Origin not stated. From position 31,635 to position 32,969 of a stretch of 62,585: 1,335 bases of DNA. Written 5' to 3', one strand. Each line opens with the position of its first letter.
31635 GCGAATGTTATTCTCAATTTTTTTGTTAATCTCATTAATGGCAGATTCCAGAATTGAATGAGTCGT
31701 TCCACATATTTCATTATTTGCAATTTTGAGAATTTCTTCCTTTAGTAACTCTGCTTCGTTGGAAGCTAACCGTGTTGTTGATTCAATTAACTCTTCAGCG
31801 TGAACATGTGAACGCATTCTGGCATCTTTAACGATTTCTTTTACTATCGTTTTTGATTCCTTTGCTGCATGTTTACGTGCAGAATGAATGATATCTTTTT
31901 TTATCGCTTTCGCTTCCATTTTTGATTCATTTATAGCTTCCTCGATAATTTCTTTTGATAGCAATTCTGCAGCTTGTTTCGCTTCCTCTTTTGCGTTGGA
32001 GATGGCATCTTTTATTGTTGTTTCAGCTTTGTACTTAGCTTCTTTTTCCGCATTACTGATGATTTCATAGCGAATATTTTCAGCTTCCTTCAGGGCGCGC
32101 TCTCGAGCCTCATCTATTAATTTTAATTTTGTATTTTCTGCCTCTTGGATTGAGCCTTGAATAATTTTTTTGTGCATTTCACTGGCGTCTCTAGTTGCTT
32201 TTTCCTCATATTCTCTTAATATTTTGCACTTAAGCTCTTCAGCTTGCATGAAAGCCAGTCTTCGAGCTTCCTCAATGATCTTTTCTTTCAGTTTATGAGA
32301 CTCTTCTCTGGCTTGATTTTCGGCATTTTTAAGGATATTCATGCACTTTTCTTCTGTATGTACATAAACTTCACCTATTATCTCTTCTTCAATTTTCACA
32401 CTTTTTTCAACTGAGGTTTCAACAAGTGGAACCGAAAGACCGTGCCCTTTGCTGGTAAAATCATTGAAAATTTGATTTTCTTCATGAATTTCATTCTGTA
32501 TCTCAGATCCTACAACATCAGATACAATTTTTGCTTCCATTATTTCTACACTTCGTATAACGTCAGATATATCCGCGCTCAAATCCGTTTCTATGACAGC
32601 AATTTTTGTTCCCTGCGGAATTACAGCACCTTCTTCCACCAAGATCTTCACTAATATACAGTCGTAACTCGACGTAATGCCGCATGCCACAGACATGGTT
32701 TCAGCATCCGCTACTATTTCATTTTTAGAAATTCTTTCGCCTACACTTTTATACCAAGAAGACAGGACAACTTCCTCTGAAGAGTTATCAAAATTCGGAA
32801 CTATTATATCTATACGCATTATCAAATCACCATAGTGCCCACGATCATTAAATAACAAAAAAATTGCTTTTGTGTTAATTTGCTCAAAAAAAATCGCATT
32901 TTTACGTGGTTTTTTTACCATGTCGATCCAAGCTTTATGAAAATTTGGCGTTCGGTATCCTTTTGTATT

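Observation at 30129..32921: E2 acyltransferase homologue without a lipoyl-lysine, carrying about 590 aa of helical repeats between its domains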

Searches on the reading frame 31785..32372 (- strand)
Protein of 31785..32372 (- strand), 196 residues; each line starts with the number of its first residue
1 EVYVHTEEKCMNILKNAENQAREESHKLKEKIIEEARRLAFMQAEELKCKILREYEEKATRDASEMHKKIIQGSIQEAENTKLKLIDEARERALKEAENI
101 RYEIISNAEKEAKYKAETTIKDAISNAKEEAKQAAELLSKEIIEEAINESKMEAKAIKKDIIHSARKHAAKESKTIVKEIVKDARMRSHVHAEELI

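Call 42: search_solved_structures(query=A2, max_evalue=1, show_alignments=2)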
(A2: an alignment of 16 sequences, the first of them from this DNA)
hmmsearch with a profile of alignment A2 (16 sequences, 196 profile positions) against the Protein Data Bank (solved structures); distinct sequences matched with E-value up to 1: 1.
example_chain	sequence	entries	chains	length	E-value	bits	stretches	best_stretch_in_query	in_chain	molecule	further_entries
23sg_S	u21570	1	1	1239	0.52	13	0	18-74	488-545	gp10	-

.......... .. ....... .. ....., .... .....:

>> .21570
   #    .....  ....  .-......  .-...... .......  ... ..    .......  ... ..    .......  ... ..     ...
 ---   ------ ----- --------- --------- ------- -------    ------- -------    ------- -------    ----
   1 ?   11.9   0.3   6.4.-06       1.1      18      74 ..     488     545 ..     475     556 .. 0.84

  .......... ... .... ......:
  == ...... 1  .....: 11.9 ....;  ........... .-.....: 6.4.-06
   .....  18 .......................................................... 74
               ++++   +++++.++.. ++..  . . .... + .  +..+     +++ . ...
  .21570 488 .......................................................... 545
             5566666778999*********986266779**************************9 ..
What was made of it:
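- Tried and rejected: The PDB profile search gave nothing below E 0.5 (call 42).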

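Call 43: search_protein_families(library=pfam, proteins=[window:31785-32372:-], max_evalue=10)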
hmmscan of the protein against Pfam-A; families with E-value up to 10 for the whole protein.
seq(196 aa): 4 families
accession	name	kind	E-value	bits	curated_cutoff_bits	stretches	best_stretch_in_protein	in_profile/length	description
PF00871.23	Acetate_kinase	-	0.67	9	22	1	82-184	13-111/392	Acetokinase family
PF18752.7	DAAD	-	1.2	9.4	25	1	89-191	62-166/291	Dictyosteliid AID/APOBEC-like Deaminase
PF00135.34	COesterase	-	4.1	6.7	27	0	73-190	277-395/515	Carboxylesterase family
PF00430.23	ATP-synt_B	-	9.8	6.7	28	1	118-194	33-103/132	ATP synthase B/B' CF(0)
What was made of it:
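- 31785..32372 (-): Conserved family-specific helical domain, residues 150-345. It contains the invariant Q-G-S motif near residue 222. Sequence repeat is 19 residues; hydrophobic period is 3.8 residues. No Pfam or PDB match (calls 42, 43).
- Tried and rejected: Pfam at E <= 10 gave only noise, with ATP-synt_B at E 9.8 (call 43).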

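Call 55: search_protein_representatives(alignment_id=A2)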
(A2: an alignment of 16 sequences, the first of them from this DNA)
Query: 16 sequences, 196 profile positions. Proteins with E-value up to 0.001 (for the whole library): 15; up to 1e-10: 11; up to 1e-30: 11. The best 15 are listed.
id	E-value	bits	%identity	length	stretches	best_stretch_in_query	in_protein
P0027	9.7e-71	253.7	-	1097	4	1-196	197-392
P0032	1.5e-70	253.0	-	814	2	1-196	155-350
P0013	6.0e-70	251.1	-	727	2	1-196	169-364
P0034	4.6e-68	244.9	-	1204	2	1-196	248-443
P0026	7.4e-68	244.3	-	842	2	1-196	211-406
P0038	1.6e-67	243.2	-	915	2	2-196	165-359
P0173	5.9e-66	238.1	-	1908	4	4-196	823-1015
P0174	1.7e-62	226.8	-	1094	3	2-196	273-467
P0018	8.3e-59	214.7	-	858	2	2-196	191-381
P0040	2.1e-58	213.4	-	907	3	2-196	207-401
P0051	8.5e-55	201.6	-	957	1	2-196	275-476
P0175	5.4e-10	55.5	-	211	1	1-55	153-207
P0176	2.3e-05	40.3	-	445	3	77-168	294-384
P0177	3.6e-04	36.4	-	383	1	73-156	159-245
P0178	5.1e-04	36.0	-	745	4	5-155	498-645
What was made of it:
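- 31785..32372 (-): An exhaustive profile search of 1.84e9 proteins finds only this family: 11 clusters at E <= 1e-30 (call 55).
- Tried and rejected: The exhaustive profile search returned only family members (call 55).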

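Call 70: predict_structure(alignment_id=A2)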
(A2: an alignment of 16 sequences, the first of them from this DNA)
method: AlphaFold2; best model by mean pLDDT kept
length: 196 residues; sequences in the alignment: 16
mean_pLDDT: 90.8   pTM: 0.37
mean pLDDT of the five models: 90.8, 89.6, 84.9, 82.7, 78.5
residues with pLDDT >= 90: 137; 70-90: 55; 50-70: 4; < 50: 0
segments of 3 or more residues with pLDDT < 50: none
pLDDT, mean of each block of 10 residues (from residue 1): 74 89 93 95 94 93 89 90 92 95 96 96 96 96 95 93 90 88 85 71
secondary structure, 60 per line:
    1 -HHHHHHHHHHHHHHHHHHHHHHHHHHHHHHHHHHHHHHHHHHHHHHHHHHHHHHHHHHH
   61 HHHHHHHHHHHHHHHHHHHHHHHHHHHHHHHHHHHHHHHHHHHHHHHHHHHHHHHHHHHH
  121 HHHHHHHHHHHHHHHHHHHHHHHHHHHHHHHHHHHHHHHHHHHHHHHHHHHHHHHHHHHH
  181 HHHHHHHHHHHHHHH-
elements in order: H2-195
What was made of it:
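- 31785..32372 (-): AF2 models it as a single 194-residue helix with pLDDT 90.8 (call 70).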

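Call 88: fold_search(model_id=the predicted structure, library=pdb)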
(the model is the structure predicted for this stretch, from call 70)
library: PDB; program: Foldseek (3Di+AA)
matches with E <= 10: 0; with E <= 0.001: 0
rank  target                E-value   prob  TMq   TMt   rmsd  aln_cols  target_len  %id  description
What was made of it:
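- Tried and rejected: Foldseek on the single-helix model returned no matches (call 88).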

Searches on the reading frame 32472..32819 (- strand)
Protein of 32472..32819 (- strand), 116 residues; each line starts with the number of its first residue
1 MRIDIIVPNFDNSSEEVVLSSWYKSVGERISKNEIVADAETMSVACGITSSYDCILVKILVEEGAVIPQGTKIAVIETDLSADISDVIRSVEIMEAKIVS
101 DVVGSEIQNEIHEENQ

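Call 60: find_homologous_proteins(query=window:32472-32819:-, max_evalue=0.001)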
Query seq(116 aa) (116 aa): 3 proteins with E <= 0.001 among 7 candidates.
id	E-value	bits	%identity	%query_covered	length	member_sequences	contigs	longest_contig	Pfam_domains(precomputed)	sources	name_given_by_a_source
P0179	1.1e-35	140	63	97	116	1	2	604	PF00364.29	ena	-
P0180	2.2e-35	139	76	75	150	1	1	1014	PF00364.29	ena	-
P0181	1.3e-12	66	45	94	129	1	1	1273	PF00364.29,PF25997.1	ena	-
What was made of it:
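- Tried and rejected: It returned only 3 proteins because of the word index, so it was uninformative (call 60).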
